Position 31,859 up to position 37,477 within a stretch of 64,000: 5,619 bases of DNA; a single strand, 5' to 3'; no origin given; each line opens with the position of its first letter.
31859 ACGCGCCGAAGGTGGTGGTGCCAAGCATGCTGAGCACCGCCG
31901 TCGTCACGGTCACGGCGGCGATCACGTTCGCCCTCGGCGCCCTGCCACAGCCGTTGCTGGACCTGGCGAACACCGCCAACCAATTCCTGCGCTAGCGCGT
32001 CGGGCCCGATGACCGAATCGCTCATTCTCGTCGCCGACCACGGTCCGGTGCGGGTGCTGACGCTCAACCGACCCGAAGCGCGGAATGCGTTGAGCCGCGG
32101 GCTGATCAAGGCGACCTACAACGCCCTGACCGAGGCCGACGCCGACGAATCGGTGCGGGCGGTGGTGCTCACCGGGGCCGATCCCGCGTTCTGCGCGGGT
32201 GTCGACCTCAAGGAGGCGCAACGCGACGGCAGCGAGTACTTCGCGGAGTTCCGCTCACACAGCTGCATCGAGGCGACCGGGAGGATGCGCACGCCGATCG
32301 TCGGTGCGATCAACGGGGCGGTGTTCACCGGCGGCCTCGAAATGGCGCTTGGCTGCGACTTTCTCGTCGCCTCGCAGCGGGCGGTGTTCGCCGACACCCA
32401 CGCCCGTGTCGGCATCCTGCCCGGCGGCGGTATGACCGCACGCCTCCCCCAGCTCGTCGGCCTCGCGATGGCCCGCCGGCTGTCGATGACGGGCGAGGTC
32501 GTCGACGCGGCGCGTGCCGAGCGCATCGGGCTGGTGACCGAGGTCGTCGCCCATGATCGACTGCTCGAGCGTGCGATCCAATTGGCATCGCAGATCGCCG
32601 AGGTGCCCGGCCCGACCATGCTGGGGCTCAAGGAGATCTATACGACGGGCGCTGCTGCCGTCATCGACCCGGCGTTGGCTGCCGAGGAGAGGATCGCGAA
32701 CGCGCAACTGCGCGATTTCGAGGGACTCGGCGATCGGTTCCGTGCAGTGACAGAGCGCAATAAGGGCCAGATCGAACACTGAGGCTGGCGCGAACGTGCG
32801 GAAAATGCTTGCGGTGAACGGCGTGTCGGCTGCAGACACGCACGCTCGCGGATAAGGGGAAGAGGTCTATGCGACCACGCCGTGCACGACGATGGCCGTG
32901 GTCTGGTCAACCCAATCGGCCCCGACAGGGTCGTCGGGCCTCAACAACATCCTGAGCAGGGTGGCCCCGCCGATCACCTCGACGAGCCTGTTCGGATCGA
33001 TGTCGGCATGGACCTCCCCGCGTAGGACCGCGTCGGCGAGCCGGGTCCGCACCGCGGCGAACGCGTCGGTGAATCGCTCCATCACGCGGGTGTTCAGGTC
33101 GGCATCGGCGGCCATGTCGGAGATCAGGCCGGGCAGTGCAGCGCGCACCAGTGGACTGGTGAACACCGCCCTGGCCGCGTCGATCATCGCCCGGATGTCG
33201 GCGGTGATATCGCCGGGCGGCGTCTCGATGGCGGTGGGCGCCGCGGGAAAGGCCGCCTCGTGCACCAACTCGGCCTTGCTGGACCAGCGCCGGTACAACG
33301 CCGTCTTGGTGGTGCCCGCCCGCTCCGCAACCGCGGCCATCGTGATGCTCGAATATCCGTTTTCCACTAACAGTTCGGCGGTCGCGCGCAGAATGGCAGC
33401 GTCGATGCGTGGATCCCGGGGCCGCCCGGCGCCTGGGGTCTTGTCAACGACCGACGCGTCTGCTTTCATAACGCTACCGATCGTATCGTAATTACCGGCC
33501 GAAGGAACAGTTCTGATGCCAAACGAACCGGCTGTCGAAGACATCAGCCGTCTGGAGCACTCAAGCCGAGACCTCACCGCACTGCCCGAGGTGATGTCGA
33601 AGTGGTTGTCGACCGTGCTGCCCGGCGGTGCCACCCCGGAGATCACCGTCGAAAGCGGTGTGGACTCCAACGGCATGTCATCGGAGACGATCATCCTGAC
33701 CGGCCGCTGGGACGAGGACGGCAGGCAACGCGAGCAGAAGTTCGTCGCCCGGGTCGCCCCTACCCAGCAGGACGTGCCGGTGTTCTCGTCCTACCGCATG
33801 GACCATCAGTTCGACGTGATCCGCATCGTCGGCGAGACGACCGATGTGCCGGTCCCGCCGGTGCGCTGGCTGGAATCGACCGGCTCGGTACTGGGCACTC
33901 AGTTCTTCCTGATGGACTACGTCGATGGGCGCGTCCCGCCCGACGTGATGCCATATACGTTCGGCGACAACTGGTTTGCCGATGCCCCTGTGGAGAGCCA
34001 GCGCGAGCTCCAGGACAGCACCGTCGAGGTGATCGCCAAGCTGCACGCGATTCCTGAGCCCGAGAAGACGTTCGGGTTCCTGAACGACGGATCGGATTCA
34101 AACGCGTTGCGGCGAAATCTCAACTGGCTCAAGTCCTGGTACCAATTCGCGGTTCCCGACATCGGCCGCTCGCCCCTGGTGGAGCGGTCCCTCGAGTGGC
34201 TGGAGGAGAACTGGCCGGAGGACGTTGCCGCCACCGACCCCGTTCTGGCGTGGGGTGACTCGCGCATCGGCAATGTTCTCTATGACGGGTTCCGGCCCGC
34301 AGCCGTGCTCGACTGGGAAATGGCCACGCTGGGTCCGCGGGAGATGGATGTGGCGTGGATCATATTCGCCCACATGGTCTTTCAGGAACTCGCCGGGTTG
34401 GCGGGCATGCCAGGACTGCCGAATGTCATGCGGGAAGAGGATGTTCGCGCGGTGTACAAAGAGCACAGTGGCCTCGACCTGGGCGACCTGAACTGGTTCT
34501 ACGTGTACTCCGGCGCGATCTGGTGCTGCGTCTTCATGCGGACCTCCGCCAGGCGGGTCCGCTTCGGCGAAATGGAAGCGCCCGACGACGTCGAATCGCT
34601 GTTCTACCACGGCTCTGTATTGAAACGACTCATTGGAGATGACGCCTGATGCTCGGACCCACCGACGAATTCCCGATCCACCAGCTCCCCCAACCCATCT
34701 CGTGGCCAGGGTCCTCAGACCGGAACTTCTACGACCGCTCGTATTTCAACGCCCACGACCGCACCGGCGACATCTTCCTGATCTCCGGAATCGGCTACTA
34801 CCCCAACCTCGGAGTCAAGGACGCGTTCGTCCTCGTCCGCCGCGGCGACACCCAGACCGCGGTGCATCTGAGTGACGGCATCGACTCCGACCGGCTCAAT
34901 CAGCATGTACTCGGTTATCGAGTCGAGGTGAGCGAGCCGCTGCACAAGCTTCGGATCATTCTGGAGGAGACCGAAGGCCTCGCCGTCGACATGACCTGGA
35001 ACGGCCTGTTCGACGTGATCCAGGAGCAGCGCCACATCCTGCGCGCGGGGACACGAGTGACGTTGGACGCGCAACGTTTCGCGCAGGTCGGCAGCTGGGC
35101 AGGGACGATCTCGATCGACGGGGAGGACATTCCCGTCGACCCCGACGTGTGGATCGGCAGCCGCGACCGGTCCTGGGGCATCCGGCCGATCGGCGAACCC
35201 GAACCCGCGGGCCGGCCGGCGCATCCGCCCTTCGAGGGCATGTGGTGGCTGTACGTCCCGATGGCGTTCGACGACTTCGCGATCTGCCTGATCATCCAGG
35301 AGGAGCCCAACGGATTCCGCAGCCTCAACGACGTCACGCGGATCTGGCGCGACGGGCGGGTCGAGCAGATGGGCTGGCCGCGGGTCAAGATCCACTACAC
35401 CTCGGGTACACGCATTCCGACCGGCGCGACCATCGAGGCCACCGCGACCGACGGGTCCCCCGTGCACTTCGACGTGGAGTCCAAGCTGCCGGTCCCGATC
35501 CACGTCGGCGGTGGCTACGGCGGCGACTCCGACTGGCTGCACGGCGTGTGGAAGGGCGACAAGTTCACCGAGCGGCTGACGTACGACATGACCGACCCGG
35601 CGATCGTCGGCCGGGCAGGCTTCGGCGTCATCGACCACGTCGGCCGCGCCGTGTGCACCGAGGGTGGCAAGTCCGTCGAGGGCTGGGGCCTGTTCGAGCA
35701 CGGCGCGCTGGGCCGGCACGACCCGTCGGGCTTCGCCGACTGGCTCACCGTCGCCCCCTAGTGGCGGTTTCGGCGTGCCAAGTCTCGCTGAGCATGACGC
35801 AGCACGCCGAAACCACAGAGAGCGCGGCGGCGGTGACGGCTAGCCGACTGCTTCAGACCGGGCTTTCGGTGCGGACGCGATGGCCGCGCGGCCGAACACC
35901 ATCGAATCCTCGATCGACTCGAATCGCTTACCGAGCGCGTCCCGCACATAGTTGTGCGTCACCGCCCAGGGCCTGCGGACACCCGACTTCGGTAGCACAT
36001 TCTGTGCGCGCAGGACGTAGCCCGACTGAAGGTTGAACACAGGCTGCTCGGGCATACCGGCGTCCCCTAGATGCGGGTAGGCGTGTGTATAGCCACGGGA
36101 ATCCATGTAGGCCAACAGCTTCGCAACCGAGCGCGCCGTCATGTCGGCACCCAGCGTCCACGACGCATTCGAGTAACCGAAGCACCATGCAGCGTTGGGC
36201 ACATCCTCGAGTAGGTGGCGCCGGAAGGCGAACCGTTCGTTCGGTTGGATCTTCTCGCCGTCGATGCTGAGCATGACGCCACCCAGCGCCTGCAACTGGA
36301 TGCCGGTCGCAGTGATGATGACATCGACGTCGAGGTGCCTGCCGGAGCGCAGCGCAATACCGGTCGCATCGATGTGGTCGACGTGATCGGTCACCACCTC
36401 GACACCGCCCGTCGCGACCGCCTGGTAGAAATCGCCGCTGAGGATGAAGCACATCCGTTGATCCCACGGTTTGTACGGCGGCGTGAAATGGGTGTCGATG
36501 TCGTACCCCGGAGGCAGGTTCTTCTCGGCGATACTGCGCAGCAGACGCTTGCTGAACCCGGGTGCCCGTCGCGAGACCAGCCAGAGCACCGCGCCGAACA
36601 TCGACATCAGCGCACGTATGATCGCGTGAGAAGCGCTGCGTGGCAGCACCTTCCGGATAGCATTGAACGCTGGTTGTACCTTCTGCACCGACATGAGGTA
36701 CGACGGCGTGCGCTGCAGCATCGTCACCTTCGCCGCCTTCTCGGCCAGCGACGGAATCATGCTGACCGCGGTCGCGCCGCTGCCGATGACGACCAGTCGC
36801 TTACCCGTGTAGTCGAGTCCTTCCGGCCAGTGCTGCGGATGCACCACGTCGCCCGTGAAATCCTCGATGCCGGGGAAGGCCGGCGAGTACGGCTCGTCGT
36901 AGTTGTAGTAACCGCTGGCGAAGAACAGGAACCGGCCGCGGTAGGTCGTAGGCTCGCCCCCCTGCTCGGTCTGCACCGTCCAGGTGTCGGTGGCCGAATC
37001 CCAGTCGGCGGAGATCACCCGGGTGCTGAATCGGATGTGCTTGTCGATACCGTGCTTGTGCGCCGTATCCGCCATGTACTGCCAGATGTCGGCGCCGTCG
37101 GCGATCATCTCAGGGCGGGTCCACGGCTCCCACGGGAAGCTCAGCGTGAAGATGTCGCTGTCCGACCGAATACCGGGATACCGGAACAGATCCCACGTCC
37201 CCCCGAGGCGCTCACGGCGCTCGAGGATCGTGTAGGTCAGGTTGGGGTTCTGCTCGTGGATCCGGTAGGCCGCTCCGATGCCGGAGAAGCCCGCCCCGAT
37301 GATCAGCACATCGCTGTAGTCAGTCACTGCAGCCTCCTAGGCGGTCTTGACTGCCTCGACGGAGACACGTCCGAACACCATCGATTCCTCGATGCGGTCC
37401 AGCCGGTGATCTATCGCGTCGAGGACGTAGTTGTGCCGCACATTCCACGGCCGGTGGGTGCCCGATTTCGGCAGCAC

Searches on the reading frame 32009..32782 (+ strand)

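Call 40: search_protein_families(library=pfam, proteins=[window:32009-32782:+], max_evalue=0.0001)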
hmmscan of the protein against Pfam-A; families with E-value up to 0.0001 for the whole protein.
window:32009-32782:+ (257 aa): 2 families
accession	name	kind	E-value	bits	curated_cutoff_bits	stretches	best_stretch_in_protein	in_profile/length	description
PF00378.25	ECH_1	-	2.2e-50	171.8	27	1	14-229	6-223/251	Enoyl-CoA hydratase/isomerase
PF16113.10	ECH_2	-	3.5e-29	102.8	27.2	1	14-193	1-185/335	Enoyl-CoA hydratase/isomerase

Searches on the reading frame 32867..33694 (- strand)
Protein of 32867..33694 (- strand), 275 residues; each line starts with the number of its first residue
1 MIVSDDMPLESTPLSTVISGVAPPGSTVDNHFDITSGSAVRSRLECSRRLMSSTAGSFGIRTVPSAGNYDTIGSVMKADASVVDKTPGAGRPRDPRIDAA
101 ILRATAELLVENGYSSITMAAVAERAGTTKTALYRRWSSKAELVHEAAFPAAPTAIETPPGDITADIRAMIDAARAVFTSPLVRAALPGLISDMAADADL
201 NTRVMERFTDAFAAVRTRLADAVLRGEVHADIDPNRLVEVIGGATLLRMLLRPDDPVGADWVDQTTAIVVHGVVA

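Call 40: search_protein_families(library=pfam, proteins=[window:32867-33694:-], max_evalue=0.0001)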
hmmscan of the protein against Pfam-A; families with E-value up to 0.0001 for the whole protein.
window:32867-33694:- (275 aa): 2 families
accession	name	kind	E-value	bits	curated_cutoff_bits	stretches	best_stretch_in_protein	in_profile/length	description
PF16859.10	TetR_C_11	-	2.2e-18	67.1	32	1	161-267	5-111/113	Tetracyclin repressor-like, C-terminal domain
PF00440.29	TetR_N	-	9.9e-16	57.7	24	1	101-147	1-47/47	Bacterial regulatory proteins, tetR family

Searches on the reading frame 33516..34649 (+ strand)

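Call 40: search_protein_families(library=pfam, proteins=[window:33516-34649:+], max_evalue=0.0001)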
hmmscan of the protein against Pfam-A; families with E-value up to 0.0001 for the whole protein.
window:33516-34649:+ (377 aa): 1 family
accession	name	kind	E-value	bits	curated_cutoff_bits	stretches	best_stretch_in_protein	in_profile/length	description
PF01636.29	APH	-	1.3e-23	84.4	23.2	1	74-288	21-214/239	Phosphotransferase enzyme family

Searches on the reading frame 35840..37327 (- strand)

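Call 40: search_protein_families(library=pfam, proteins=[window:35840-37327:-], max_evalue=0.0001)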
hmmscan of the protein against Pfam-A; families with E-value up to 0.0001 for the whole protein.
window:35840-37327:- (495 aa): 9 families
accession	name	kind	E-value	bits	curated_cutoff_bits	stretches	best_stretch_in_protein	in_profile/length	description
PF00743.25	FMO-like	-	1.7e-18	66.8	22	1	79-215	84-223/532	Flavin-binding monooxygenase-like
PF13738.12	Pyr_redox_3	-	2e-14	54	30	1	8-212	1-201/305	Pyridine nucleotide-disulphide oxidoreductase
PF07992.20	Pyr_redox_2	-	2.7e-12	47.2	26.1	1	6-213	2-180/291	Pyridine nucleotide-disulphide oxidoreductase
PF01266.30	DAO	-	4.1e-11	43.4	27.9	0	6-44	1-38/353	FAD dependent oxidoreductase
PF13450.12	NAD_binding_8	-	2.3e-10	41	21.9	1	9-56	1-46/68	NAD(P)-binding Rossmann-like domain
PF01946.23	Thi4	-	3.3e-07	30.2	26.2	1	5-44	18-57/235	Thi4 family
PF00070.33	Pyr_redox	-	3.3e-06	27.9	22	0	177-211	1-35/82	Pyridine nucleotide-disulphide oxidoreductase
PF13434.12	Lys_Orn_oxgnase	-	6.1e-06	26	21.3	0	93-208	107-223/339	L-lysine 6-monooxygenase/L-ornithine 5-monooxygenase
PF13454.12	NAD_binding_9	-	7.6e-05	23.2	21.8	0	9-45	2-41/155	FAD-NAD(P)-binding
